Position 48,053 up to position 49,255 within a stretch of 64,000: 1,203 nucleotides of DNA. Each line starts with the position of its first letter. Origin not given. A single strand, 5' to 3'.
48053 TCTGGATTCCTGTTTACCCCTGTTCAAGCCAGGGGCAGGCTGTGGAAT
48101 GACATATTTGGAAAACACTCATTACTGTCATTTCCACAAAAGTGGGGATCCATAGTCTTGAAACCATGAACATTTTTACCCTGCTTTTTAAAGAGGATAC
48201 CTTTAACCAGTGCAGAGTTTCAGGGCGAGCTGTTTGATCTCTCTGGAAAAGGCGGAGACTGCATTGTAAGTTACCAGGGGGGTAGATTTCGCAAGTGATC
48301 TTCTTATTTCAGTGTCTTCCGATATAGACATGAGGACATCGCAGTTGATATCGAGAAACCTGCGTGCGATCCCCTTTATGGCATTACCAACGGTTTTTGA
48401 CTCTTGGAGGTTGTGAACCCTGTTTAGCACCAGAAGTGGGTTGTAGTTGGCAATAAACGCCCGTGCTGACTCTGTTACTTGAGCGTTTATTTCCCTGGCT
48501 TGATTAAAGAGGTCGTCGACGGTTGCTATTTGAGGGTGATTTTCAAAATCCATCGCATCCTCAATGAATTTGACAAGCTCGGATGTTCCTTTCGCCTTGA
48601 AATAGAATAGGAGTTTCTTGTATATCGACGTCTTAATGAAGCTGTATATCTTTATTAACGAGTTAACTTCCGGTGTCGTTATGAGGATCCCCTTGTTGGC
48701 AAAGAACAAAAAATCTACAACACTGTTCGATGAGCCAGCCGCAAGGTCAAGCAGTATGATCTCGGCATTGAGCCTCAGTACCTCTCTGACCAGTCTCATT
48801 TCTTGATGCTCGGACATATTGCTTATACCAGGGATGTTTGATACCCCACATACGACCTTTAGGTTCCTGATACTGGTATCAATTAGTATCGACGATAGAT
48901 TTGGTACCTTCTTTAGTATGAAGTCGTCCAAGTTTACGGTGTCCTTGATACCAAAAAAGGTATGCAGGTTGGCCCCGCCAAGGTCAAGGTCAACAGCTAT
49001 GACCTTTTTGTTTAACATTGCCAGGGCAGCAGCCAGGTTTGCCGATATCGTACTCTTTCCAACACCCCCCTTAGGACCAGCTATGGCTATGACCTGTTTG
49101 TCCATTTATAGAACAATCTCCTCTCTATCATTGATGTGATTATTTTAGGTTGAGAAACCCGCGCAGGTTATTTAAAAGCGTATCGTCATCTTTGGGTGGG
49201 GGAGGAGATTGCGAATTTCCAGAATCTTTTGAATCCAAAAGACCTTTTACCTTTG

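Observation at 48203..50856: Actin-like Mad28, pseudo-receiver and MinD/ParA ATPase: candidate magnetosome positioning module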

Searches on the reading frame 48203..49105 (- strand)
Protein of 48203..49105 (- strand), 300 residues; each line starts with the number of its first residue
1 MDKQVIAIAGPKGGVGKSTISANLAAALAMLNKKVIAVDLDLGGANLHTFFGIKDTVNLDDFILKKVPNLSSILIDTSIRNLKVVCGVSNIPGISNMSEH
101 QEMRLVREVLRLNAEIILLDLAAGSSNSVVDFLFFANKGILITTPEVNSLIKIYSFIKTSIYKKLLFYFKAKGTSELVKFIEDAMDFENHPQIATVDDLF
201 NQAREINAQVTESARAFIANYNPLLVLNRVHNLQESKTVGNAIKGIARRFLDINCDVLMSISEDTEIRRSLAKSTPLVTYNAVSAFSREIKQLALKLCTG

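Call 3: search_protein_families(library=pfam, proteins=[window:48203-49105:-], max_evalue=0.01)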
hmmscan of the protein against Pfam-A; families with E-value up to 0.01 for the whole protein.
window:48203-49105:- (300 aa): 9 families
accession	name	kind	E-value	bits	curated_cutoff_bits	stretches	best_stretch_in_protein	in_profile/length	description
PF01656.29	CbiA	-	8.7e-18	64.9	25.4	1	6-276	1-124/125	CobQ/CobB/MinD/ParA nucleotide binding domain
PF13614.12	AAA_31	-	1.2e-14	55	27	1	4-151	2-155/177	AAA domain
PF10609.15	ParA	-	1.7e-14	54.3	27.1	1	3-63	3-66/246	NUBPL iron-transfer P-loop NTPase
PF06564.18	CBP_BcsQ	-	1.2e-09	38.5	21.3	1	5-41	3-39/234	Cellulose biosynthesis protein BcsQ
PF09140.17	MipZ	-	4.2e-07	30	20.7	1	5-56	2-53/262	ATPase MipZ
PF02374.21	ArsA_ATPase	-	8.5e-07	28.9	24.3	1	6-78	4-70/305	Anion-transporting ATPase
PF00142.24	Fer4_NifH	-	6.5e-06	26.2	25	1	5-41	2-37/271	4Fe-4S iron sulfur cluster binding proteins, NifH/frxC family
PF20720.3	nSTAND3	-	0.00011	22.4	27.2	0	3-40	17-52/155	Novel STAND NTPase 3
PF16575.11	CLP1_P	-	0.0015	18.9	26.6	1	14-46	4-36/188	mRNA cleavage and polyadenylation factor CLP1 P-loop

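Call 4: search_protein_families(library=ncbifam, proteins=[window:48203-49105:-], max_evalue=0.01)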
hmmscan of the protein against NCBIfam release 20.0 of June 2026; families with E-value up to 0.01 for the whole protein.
window:48203-49105:- (300 aa): 34 families (the best 25 are shown)
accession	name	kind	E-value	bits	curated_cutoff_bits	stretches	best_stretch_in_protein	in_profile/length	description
TIGR01969.1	minD_arch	subfamily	7.4e-27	94.1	201.75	2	5-152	2-147/251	cell division ATPase MinD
TIGR01968.1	minD_bact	equivalog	1.5e-20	73.6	212.9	1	4-150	2-148/261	septum site-determining protein MinD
TIGR03371.1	cellulose_yhjQ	equivalog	7.5e-18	64.9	157.85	1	4-154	2-155/246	cellulose biosynthesis protein BcsQ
NF008079.0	PRK10818.1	equivalog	2.4e-13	50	508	1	4-150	3-150/270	septum site-determining protein MinD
TIGR03018.1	pepcterm_TyrKin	hypoth_equivalog_domain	5.2e-13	48.8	230.65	1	4-120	36-155/207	XrtA-associated tyrosine autokinase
TIGR01007.1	eps_fam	subfamily_domain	1.9e-12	47.2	108.05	1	4-131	18-143/204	polysaccharide biosynthesis tyrosine autokinase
NF041136.1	MrpORP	equivalog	2e-10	40.5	450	1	3-58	5-60/365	iron-sulfur cluster carrier protein MrpORP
NF047398.1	AAA_KGGVGR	domain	5.5e-10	39.9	90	1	4-54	3-53/190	KGGVGR-motif variant AAA ATPase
NF041546.1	ParA_partition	equivalog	1.2e-09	38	180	1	5-44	1-40/203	ParA family partition ATPase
TIGR03453.1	partition_RepA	equivalog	7e-09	35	348.45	1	4-89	105-197/387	plasmid partitioning protein RepA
NF008669.0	PRK11670.1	equivalog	1.6e-08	33.8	348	1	3-57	107-161/369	iron-sulfur cluster carrier protein ApbC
NF008568.0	PRK11519.1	equivalog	3.2e-08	32.2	1068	1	4-120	527-642/720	tyrosine-protein kinase Wzc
TIGR02016.1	BchX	equivalog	7.3e-08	32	331.2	1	4-65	1-61/296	chlorophyllide a reductase iron protein subunit X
TIGR03029.1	EpsG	equivalog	1.1e-07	31.3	313.8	1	2-94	102-193/274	chain length determinant protein tyrosine kinase EpsG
TIGR01005.1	eps_transp_fam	subfamily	2.6e-07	29.2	411.7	1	3-62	546-605/754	exopolysaccharide transport protein family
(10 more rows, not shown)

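Call 10: find_homologous_proteins(query=window:48203-49105:-)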
Query window:48203-49105:- (300 aa): 281 proteins with E <= 0.001 among 2608 candidates; the best 120 are listed.
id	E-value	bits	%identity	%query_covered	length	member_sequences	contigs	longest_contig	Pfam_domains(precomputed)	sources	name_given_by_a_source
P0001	4.0e-186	635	100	100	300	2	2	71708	PF00142.25,PF10609.16,PF01656.30,PF13614.13,PF09140.18,PF06564.19,PF02374.22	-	-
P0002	3.5e-164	563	87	100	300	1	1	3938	PF00142.25,PF10609.16,PF01656.30,PF13614.13,PF09140.18,PF06564.19,PF02374.22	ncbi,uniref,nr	ncbi:magnetosome protein Mad29-2 [Candidatus Magnetobacterium bavaricum]|uniref:Magnetosome protein 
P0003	4.3e-163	559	87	100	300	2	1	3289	PF00142.25,PF10609.16,PF01656.30,PF13614.13,PF09140.18,PF06564.19,PF02374.22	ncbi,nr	ncbi:MAG: AAA family ATPase [Nitrospirae bacterium]|nr:AAA family ATPase [Nitrospirota bacterium]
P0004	1.1e-160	551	85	100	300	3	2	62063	PF00142.25,PF10609.16,PF01656.30,PF13614.13,PF09140.18,PF06564.19,PF02374.22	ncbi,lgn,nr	ncbi:MAG: AAA family ATPase [Magnetococcales bacterium]|nr:AAA family ATPase [Nitrospirota bacterium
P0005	1.1e-84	302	50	98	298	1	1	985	PF00142.25,PF10609.16,PF01656.30,PF13614.13,PF09140.18,PF06564.19,PF02374.22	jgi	jgi:flagellar biosynthesis protein FlhG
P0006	2.7e-84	301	47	99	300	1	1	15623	PF00142.25,PF10609.16,PF01656.30,PF13614.13,PF09140.18,PF06564.19,PF02374.22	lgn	-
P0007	2.2e-83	298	48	98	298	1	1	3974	PF00142.25,PF10609.16,PF01656.30,PF13614.13,PF09140.18,PF06564.19,PF02374.22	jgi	jgi:flagellar biosynthesis protein FlhG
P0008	5.1e-83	297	46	99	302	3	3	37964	PF00142.25,PF10609.16,PF01656.30,PF13614.13,PF09140.18,PF06564.19,PF02374.22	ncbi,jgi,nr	ncbi:MAG: AAA family ATPase [Deltaproteobacteria bacterium]|nr:AAA family ATPase [Deltaproteobacteri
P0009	6.0e-83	297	46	99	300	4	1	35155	PF00142.25,PF10609.16,PF01656.30,PF13614.13,PF09140.18,PF06564.19,PF02374.22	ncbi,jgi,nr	ncbi:MAG TPA: AAA family ATPase [Deltaproteobacteria bacterium]|nr:AAA family ATPase [Deltaproteobac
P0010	9.5e-83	296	48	98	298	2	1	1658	PF00142.25,PF10609.16,PF01656.30,PF13614.13,PF09140.18,PF06564.19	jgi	-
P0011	1.7e-82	295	46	98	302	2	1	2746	PF00142.25,PF10609.16,PF01656.30,PF13614.13,PF09140.18,PF06564.19,PF02374.22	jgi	jgi:flagellar biosynthesis protein FlhG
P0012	4.6e-82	294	46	100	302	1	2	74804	PF00142.25,PF10609.16,PF01656.30,PF13614.13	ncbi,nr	ncbi:MAG: AAA family ATPase [Candidatus Magnetoovum sp. WYHC-5]|nr:AAA family ATPase [Candidatus Mag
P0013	4.9e-82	294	46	98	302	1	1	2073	PF00142.25,PF10609.16,PF01656.30,PF13614.13,PF09140.18,PF06564.19,PF02374.22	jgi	jgi:flagellar biosynthesis protein FlhG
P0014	5.6e-82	293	47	98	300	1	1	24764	PF00142.25,PF10609.16,PF01656.30,PF13614.13,PF09140.18,PF06564.19,PF02374.22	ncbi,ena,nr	ncbi:MAG: AAA family ATPase [Desulfobacterales bacterium]|nr:AAA family ATPase [Desulfobacterales ba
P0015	7.6e-82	293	46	99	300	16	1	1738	PF00142.25,PF10609.16,PF01656.30,PF13614.13,PF09140.18,PF06564.19,PF02374.22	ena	-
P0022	2.0e-80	288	45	99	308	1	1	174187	PF00142.25,PF10609.16,PF01656.30,PF13614.13,PF09140.18,PF02374.22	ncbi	-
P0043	9.0e-78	280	45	99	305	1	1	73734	PF10609.16,PF01656.30,PF13614.13,PF09140.18,PF06564.19,PF02374.22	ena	-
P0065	5.1e-76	274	46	98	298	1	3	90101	PF00142.25,PF10609.16,PF01656.30,PF13614.13,PF09140.18,PF06564.19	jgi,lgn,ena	jgi:flagellar biosynthesis protein FlhG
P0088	2.1e-74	269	43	97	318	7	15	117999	PF00142.25,PF10609.16,PF01656.30,PF13614.13,PF09140.18,PF06564.19,PF02374.22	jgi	jgi:flagellar biosynthesis protein FlhG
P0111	1.8e-73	265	41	97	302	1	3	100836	PF00142.25,PF10609.16,PF01656.30,PF13614.13,PF09140.18,PF06564.19,PF02374.22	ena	-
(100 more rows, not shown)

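Call 15: find_encoding_contigs(protein=P0022, flank=6000, max_places=2)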
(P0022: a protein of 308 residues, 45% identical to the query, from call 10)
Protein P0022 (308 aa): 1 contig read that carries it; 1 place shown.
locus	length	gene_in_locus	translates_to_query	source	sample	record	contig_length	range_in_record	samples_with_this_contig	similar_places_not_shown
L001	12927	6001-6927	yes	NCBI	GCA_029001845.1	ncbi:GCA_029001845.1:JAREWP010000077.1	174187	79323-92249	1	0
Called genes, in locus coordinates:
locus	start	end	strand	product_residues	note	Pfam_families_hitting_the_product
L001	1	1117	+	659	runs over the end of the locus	PF21305:type_II_gspD_N0, PF03958:Secretin_N, PF00263:Secretin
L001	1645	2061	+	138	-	-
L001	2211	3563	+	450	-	-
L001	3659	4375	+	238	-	-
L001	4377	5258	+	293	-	PF13623:SurA_N_2 (faint), PF13624:SurA_N_3 (faint), PF13145:Rotamase_2, PF13616:Rotamase_3, PF00639:Rotamase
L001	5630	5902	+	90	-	PF05154:TM2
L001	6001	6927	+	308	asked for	PF10609:ParA, PF00142:Fer4_NifH (weak), PF01656:CbiA, PF02374:ArsA_ATPase (weak), PF09140:MipZ (faint), PF13614:AAA_31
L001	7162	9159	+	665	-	PF00456:Transketolase_N, PF02779:Transket_pyr, PF02780:Transketolase_C, PF22613:Transketolase_C_1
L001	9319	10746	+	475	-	PF13401:AAA_22 (faint), PF00437:T2SSE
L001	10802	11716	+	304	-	PF00535:Glycos_transf_2, PF10111:Glyco_tranf_2_2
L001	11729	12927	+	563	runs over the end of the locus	PF00535:Glycos_transf_2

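Call 16: find_encoding_contigs(protein=P0008, flank=6000, max_places=2)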
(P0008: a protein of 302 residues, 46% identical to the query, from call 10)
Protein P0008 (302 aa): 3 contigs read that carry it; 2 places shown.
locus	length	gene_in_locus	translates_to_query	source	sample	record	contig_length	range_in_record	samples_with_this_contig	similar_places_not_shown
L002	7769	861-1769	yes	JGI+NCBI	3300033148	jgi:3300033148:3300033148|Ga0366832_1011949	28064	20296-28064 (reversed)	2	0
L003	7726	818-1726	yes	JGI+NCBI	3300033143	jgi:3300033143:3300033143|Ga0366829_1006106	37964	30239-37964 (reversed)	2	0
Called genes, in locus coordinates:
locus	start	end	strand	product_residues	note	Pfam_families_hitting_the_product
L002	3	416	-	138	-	?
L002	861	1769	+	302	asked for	PF00142:Fer4_NifH (weak), PF01656:CbiA, PF02374:ArsA_ATPase, PF06564:CBP_BcsQ (weak), PF09140:MipZ, PF10609:ParA, PF13614:AAA_31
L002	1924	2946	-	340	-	-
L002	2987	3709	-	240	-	PF13768:VWA_3 (weak), PF13519:VWA_2 (weak)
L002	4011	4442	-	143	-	-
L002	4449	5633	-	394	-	PF25216:Volactin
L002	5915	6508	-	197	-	-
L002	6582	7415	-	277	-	PF23649:FKBP15 (faint)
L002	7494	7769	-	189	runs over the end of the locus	PF28175:T4SS_LegC2C7 (weak)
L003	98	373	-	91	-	-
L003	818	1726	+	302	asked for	PF00142:Fer4_NifH (weak), PF01656:CbiA, PF02374:ArsA_ATPase, PF06564:CBP_BcsQ (weak), PF09140:MipZ, PF10609:ParA, PF13614:AAA_31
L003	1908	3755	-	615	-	PF13519:VWA_2 (weak)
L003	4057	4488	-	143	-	-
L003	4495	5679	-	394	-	PF25216:Volactin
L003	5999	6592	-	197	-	-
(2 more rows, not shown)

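Call 17: find_encoding_contigs(protein=P0088, flank=6000, max_places=2)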
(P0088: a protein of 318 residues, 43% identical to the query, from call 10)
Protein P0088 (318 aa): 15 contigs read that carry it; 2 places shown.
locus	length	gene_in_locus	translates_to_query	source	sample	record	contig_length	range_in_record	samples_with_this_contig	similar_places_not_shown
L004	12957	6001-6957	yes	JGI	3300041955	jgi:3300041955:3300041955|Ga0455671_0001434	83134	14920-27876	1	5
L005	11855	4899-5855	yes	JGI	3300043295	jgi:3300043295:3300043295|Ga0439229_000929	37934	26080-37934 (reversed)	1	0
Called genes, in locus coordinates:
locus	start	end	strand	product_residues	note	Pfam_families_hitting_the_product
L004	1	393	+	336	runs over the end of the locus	PF03462:PCRF, PF00472:RF-1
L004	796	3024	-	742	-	PF01926:MMR_HSR1, PF02421:FeoB_N, PF09439:SRPRB (weak), PF17910:FeoB_Cyto, PF07670:Gate, PF07664:FeoB_C, PF07670:Gate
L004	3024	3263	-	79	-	PF04023:FeoA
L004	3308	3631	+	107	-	-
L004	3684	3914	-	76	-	-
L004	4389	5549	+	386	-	PF25216:Volactin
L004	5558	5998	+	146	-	-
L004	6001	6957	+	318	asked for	PF10609:ParA, PF00142:Fer4_NifH (weak), PF01656:CbiA, PF02374:ArsA_ATPase (weak), PF06564:CBP_BcsQ (faint), PF09140:MipZ (weak), PF13614:AAA_31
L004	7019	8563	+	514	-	PF05621:TniB (faint), PF00004:AAA, PF07728:AAA_5 (faint), PF17871:AAA_lid_9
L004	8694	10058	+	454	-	-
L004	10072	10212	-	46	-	-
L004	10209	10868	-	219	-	PF01596:Methyltransf_3, PF13578:Methyltransf_24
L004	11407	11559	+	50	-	-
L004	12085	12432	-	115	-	PF13701:DDE_Tnp_1_4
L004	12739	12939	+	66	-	PF26391:MamI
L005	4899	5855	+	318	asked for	PF10609:ParA, PF00142:Fer4_NifH (weak), PF01656:CbiA, PF02374:ArsA_ATPase (weak), PF06564:CBP_BcsQ (faint), PF09140:MipZ (weak), PF13614:AAA_31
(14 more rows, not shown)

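Call 40: search_solved_structures(query=window:48203-49105:-, max_evalue=0.00001, show_alignments=2)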
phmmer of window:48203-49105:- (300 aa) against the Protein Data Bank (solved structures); distinct sequences matched with E-value up to 0.00001: 22.
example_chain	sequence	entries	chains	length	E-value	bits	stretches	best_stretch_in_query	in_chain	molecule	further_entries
5j1j_A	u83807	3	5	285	6.2e-20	75.1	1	4-159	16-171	Site-determining protein | Transcriptional antiactivator FleN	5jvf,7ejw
8pb9_A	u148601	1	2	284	8.4e-19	71.4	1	4-159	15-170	Antiactivator FleN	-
8p53_A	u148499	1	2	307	1.1e-18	71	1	4-159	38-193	Antiactivator FleN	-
4rz2_A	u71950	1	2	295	7.7e-18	68.2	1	4-158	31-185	Site-determining protein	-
4rz3_A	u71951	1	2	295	1e-16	64.5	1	4-158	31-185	Site-determining protein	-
1ion_A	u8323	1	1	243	4.4e-15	59.2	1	4-196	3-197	PROBABLE CELL DIVISION INHIBITOR MIND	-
1g3q_A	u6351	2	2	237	3.9e-14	56.1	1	4-152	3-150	CELL DIVISION INHIBITOR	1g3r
1hyq_A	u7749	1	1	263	5.3e-14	55.6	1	5-151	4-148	CELL DIVISION INHIBITOR (MIND-1)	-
4v03_A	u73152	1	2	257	2.7e-12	50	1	4-150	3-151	SITE-DETERMINING PROTEIN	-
6riq_C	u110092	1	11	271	1.1e-11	48.1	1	5-150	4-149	Site-determining protein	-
3q9l_A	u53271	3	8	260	1.8e-11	47.3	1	4-150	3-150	Septum site-determining protein minD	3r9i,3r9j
4v02_A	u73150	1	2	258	3.7e-11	46.3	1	4-150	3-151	SITE-DETERMINING PROTEIN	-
6iub_A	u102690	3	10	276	5.7e-08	35.9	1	3-94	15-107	SpoOJ regulator (Soj)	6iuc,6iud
6z0p_A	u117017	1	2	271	3e-07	33.5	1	4-120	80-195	BceF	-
4jmp_A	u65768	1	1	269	3.6e-07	33.2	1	4-136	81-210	C-terminal fragment of CapA, Protein tyrosine kinase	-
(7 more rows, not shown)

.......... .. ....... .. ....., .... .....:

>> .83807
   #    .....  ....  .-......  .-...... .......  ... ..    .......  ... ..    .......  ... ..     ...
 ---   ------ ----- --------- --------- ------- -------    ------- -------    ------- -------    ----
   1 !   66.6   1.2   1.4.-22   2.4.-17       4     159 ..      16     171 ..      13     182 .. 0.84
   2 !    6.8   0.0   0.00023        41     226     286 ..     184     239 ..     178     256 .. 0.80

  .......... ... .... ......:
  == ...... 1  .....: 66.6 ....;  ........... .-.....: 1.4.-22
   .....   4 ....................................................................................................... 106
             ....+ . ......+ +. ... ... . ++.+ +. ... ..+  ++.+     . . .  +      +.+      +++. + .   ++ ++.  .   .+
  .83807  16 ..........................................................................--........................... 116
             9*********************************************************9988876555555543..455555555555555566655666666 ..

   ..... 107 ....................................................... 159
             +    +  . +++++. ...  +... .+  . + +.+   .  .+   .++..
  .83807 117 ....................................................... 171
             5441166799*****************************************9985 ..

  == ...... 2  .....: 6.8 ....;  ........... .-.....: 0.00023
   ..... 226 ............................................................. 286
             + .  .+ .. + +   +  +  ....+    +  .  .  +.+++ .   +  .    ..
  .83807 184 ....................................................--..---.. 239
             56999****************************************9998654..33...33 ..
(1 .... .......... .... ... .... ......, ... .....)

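Call 53: find_encoding_contigs(protein=P0065, flank=5000, max_places=1)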
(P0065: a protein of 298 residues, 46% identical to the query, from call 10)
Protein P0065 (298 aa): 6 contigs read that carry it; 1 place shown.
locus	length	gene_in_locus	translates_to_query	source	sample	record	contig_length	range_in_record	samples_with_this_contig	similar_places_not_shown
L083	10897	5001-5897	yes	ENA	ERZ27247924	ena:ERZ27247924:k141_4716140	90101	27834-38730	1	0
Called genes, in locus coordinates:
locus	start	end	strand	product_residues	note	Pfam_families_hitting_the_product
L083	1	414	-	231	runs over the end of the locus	PF00092:VWA, PF13519:VWA_2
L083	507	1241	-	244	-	PF02742:Fe_dep_repr_C, PF04023:FeoA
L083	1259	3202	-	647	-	PF01926:MMR_HSR1, PF02421:FeoB_N, PF07670:Gate, PF07664:FeoB_C (weak), PF07670:Gate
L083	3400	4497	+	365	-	PF25216:Volactin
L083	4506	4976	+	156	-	-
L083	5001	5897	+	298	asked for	PF00142:Fer4_NifH (weak), PF01656:CbiA, PF06564:CBP_BcsQ (faint), PF09140:MipZ, PF10609:ParA, PF13614:AAA_31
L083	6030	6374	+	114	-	-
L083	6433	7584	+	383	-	-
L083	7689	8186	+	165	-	-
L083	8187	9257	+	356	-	PF00022:Actin (faint), PF06723:MreB_Mbl, PF22128:Alp7A_like_C (weak)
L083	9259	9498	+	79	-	-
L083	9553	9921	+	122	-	-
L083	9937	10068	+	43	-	-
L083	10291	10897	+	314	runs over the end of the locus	PF13180:PDZ_2 (weak), PF18509:MCR (weak)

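Call 54: find_encoding_contigs(protein=P0111, flank=5000, max_places=1)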
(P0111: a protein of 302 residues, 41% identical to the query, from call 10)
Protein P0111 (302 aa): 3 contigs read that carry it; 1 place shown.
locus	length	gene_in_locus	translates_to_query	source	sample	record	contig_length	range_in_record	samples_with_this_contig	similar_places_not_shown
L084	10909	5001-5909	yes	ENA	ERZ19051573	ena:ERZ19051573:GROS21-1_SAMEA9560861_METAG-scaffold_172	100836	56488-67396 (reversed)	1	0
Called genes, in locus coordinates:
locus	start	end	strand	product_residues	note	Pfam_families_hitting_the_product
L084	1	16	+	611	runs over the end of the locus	PF25786:HEAT_GCN1_C (faint), PF03130:HEAT_PBS (faint), PF02985:HEAT (faint), PF13646:HEAT_2 (weak), PF00514:Arm (faint), PF13513:HEAT_EZ (faint), PF13646:HEAT_2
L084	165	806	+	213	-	-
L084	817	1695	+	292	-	PF28367:CEP128 (weak)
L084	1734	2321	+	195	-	-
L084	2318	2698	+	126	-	-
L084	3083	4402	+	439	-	PF25216:Volactin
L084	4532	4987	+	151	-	-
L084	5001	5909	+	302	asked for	PF00142:Fer4_NifH (weak), PF01656:CbiA, PF02374:ArsA_ATPase (weak), PF06564:CBP_BcsQ (weak), PF09140:MipZ (weak), PF10609:ParA, PF13614:AAA_31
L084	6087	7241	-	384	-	PF00989:PAS, PF08448:PAS_4, PF13188:PAS_8 (weak), PF13426:PAS_9, PF07228:SpoIIE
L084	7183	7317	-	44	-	-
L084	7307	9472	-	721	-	PF00072:Response_reg, PF00989:PAS, PF08448:PAS_4 (weak), PF13188:PAS_8, PF13426:PAS_9, PF08447:PAS_3 (faint), PF07228:SpoIIE, PF13581:HATPase_c_2 (weak)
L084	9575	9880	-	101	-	PF01740:STAS, PF13466:STAS_2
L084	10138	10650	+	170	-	-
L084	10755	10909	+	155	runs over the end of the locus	-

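Call 55: find_encoding_contigs(protein=P0043, flank=5000, max_places=1)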
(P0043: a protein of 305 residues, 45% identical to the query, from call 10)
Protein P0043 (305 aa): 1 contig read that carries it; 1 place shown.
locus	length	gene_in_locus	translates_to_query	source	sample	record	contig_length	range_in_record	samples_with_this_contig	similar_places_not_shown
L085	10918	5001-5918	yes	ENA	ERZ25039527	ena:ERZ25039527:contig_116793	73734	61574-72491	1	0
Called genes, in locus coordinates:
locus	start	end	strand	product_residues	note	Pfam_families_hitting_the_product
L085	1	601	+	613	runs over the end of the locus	PF02518:HATPase_c (weak), PF13589:HATPase_c_3 (weak), PF01119:DNA_mis_repair, PF08676:MutL_C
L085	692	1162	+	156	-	PF00359:PTS_EIIA_2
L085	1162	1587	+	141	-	-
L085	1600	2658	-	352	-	PF11383:DUF3187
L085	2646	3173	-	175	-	-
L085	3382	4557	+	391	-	PF25216:Volactin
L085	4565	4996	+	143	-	-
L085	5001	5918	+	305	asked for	PF10609:ParA, PF01656:CbiA, PF02374:ArsA_ATPase, PF06564:CBP_BcsQ (weak), PF09140:MipZ (weak), PF13614:AAA_31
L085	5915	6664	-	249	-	PF05621:TniB (weak), PF13191:AAA_16 (faint), PF13401:AAA_22 (weak), PF00004:AAA, PF07728:AAA_5 (weak), PF17871:AAA_lid_9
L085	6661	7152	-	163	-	-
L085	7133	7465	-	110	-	-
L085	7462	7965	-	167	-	-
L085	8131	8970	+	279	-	PF07730:HisKA_3, PF02518:HATPase_c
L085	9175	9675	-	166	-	PF00072:Response_reg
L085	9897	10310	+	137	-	PF00072:Response_reg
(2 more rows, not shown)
